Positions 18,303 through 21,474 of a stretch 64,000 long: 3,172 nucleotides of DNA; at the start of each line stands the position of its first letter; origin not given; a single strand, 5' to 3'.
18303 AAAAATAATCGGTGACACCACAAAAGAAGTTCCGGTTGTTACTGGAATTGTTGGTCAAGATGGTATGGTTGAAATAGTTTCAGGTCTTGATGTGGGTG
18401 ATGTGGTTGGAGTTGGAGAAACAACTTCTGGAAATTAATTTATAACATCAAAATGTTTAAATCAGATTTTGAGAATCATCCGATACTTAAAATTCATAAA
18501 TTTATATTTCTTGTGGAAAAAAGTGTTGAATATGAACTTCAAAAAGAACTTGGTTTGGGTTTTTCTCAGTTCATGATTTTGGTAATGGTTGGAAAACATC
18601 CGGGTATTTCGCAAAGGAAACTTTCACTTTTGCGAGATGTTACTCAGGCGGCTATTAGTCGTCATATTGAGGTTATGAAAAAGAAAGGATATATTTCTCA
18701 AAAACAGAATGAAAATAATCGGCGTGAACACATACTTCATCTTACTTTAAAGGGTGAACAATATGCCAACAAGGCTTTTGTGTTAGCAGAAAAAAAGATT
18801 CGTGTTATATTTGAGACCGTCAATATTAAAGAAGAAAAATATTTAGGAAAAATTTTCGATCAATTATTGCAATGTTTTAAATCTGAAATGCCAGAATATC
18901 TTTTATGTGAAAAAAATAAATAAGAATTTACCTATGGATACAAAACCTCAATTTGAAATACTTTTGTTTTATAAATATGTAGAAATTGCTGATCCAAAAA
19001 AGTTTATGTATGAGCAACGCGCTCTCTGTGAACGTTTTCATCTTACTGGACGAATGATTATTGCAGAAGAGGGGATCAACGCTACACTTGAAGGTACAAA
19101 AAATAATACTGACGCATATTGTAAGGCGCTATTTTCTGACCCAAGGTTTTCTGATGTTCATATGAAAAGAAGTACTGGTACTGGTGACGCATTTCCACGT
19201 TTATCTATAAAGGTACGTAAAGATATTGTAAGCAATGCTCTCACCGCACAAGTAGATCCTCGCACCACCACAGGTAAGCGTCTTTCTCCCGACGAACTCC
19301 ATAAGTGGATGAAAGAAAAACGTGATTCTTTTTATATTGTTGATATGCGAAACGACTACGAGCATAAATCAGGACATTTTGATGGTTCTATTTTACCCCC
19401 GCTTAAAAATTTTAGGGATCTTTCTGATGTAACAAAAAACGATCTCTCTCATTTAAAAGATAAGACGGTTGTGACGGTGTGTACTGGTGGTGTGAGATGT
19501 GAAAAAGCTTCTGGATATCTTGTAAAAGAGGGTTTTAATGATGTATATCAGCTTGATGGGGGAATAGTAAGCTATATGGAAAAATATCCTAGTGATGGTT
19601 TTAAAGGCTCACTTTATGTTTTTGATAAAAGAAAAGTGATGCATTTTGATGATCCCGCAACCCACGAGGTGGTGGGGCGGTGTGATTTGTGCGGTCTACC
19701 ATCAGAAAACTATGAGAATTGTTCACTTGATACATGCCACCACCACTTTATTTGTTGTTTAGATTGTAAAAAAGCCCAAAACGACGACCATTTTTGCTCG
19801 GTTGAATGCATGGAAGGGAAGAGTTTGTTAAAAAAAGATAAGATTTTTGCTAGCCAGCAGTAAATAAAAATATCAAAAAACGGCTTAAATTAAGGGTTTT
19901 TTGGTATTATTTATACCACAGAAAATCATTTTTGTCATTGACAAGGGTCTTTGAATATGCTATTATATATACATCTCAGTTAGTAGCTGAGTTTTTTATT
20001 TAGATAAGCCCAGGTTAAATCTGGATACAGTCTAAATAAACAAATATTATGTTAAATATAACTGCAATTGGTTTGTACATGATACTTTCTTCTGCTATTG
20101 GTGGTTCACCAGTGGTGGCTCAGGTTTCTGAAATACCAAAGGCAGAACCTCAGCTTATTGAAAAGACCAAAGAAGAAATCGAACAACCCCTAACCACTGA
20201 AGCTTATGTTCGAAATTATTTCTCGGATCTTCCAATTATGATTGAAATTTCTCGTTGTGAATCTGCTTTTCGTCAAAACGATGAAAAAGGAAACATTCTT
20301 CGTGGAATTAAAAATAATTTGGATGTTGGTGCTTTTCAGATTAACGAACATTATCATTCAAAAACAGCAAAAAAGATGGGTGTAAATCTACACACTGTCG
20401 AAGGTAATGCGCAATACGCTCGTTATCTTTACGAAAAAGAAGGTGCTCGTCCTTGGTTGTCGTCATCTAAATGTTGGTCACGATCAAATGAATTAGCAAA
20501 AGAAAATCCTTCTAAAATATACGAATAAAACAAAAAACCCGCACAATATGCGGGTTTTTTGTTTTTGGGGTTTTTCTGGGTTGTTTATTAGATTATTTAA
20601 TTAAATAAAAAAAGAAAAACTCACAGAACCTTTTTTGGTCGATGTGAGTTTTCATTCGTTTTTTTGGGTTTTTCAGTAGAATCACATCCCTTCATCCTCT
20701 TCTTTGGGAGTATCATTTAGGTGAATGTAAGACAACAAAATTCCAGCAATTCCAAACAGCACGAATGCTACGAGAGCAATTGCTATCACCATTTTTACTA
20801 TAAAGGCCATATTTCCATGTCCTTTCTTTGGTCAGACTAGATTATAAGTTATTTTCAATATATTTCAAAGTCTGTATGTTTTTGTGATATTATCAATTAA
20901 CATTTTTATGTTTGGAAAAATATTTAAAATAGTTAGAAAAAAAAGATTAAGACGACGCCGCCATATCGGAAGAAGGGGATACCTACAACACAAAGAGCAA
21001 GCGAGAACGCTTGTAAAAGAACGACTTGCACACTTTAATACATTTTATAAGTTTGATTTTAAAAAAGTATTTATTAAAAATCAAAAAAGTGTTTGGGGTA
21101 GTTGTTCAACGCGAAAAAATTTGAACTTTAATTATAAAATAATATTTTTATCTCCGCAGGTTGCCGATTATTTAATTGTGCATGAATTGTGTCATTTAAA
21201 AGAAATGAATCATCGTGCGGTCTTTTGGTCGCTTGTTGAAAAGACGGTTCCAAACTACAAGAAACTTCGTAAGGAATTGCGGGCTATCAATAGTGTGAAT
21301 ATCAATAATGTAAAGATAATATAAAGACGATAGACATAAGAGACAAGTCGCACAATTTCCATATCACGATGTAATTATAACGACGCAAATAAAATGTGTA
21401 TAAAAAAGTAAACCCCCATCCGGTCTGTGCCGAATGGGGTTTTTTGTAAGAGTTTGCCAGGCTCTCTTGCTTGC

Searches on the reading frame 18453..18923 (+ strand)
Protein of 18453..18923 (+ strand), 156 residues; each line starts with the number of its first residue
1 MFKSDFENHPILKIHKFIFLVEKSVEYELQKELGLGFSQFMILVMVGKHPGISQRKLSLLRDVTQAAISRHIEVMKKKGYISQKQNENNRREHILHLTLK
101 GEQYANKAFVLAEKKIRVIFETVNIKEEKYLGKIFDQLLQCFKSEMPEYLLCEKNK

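Call 10: search_protein_families(library=ncbifam, proteins=[window:18453-18923:+], max_evalue=0.1)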
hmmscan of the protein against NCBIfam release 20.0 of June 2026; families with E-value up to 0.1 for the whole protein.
window:18453-18923:+ (156 aa): 25 families
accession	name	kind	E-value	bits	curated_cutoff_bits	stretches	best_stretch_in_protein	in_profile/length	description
NF045593.1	bilirub_TF_BilQ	equivalog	1.3e-14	54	125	1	31-138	24-131/135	bilirubin utilization transcriptional regulator BilQ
NF053777.1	Saro0803TransReg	equivalog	1.8e-09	37.4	200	1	30-114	30-114/140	Saro_0803 family transcriptional regulator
NF008122.0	PRK10870.1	equivalog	1.1e-07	31.8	157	1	18-141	34-161/176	transcriptional repressor MprA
NF052638.1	TransRegOhrRVib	equivalog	1.3e-06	28.1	200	1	29-137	29-135/141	transcriptional regulator OhrR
TIGR04472.1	reg_rSAM_mob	hypoth_equivalog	6.5e-06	26.2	240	1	39-126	33-120/141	radical SAM mobile pair system MarR family transcriptional regulator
NF053814.1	teico_TcaR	equivalog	4.2e-05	23.6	170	1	27-142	28-148/151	MarR family transcriptional regulator TcaR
NF050133.1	TransRegFabT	equivalog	4.3e-05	23.8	200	1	43-140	35-132/138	fatty acid biosynthesis transcriptional regulator FabT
NF008565.1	PRK11512.1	equivalog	0.00013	22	240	1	11-116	11-119/144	multiple antibiotic resistance transcriptional regulator MarR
TIGR01889.1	Staph_reg_Sar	paralog_domain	0.00017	21.9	62.6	1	23-114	11-106/109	staphylococcal accessory regulator family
NF041230.1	BagL_FevM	exception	0.0002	21.4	230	1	35-113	38-116/145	MarR family transcriptional regulator BagL/FevM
TIGR02337.1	HpaR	equivalog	0.00053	19.8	121.2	1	35-125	26-116/130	homoprotocatechuate degradation operon regulator HpaR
NF002926.0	PRK03573.1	equivalog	0.00069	19.6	120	1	33-138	27-133/144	transcriptional regulator SlyA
NF038251.1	AdcR_fam_Zn_TF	equivalog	0.0036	17.5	175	1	32-107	31-105/143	zinc-dependent MarR family transcriptional regulator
NF053755.1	MsvR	equivalog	0.0057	16.4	220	1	64-125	39-99/236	transcriptional factor MsvR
TIGR04176.1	MarR_EPS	equivalog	0.007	16.4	88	1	39-102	6-71/105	MarR family EPS-associated transcriptional regulator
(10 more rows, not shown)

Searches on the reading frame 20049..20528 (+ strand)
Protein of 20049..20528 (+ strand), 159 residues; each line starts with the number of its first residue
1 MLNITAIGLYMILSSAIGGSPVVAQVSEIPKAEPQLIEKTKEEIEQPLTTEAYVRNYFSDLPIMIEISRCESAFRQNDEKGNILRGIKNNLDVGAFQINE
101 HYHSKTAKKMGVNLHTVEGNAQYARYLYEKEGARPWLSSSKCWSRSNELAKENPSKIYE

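Call 53: search_protein_families(library=pfam, proteins=[window:20049-20528:+], max_evalue=0.01)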
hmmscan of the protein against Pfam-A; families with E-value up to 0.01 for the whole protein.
window:20049-20528:+ (159 aa): 1 family
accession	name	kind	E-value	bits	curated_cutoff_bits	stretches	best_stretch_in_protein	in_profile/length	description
PF18896.5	SLT_3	-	0.0039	18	27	1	84-136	35-87/89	Lysozyme like domain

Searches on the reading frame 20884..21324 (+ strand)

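Call 53: search_protein_families(library=pfam, proteins=[window:20884-21324:+], max_evalue=0.01)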
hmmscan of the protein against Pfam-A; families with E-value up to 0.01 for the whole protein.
window:20884-21324:+ (146 aa): 2 families
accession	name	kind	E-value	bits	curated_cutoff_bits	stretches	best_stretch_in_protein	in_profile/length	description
PF01863.23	YgjP-like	-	1.2e-33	117.3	26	1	36-133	108-205/207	YgjP-like, metallopeptidase domain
PF08325.16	WLM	-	0.0028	18.2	26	1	97-129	86-118/190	WLM domain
